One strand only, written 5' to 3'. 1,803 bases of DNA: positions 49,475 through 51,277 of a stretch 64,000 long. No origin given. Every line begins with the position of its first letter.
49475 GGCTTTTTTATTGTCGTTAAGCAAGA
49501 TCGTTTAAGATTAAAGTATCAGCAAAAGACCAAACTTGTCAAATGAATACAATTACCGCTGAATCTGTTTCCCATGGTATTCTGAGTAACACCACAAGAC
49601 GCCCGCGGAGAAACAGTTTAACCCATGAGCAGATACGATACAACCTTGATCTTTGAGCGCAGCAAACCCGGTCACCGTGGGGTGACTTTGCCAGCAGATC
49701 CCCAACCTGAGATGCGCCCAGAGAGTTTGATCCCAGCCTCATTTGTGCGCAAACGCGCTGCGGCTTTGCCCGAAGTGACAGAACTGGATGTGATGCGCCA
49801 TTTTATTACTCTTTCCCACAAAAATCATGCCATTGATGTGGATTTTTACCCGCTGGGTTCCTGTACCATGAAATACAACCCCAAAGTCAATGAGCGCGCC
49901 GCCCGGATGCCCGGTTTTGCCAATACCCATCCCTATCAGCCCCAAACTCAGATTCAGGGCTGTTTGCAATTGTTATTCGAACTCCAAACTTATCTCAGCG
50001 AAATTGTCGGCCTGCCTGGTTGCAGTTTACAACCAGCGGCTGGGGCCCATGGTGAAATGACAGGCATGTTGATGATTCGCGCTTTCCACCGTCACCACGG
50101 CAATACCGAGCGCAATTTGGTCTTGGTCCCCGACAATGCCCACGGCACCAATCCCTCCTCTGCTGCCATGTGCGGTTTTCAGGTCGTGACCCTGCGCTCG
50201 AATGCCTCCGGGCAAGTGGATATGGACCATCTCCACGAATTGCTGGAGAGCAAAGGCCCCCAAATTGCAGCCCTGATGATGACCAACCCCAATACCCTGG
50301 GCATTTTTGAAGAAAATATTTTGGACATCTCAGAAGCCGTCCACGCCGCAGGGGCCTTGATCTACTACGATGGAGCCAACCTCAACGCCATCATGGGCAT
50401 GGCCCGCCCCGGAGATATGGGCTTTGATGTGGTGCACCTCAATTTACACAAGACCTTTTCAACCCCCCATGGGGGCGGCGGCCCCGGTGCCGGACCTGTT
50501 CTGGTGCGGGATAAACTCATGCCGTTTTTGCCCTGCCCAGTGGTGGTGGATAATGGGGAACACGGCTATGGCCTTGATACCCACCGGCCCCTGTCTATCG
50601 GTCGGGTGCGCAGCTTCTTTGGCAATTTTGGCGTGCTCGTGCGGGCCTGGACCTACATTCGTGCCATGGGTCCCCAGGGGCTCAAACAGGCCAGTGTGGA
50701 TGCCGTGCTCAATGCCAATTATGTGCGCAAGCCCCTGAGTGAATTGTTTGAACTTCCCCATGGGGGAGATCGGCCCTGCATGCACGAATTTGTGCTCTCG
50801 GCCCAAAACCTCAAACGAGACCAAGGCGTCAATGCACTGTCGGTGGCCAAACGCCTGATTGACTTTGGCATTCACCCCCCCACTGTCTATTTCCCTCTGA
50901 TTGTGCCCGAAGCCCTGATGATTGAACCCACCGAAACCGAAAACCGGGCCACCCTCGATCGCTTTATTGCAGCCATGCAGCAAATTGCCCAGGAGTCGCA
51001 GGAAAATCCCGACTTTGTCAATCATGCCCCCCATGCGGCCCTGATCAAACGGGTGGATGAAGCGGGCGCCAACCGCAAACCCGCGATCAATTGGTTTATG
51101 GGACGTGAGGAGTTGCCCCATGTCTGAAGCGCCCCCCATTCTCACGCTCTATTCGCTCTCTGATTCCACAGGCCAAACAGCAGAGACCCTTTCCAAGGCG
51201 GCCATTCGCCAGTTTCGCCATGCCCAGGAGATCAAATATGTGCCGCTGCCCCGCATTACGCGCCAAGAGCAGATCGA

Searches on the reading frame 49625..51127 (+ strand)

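Call 77: search_protein_families(library=pfam, proteins=[window:49625-51127:+], max_evalue=0.00001)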
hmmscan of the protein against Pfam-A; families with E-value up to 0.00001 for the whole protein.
window:49625-51127:+ (500 aa): 3 families
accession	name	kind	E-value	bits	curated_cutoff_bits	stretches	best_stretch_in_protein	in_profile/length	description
PF21478.3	GcvP2_C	-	8.1e-29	100.4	27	1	357-460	2-104/122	Glycine dehydrogenase, C-terminal domain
PF02347.22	GDC-P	-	8.3e-14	51.7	26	1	35-306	30-287/429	Glycine cleavage system P-protein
PF00266.25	Aminotran_5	-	1.2e-06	28.2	21.5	1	156-283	83-207/371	Aminotransferase class-V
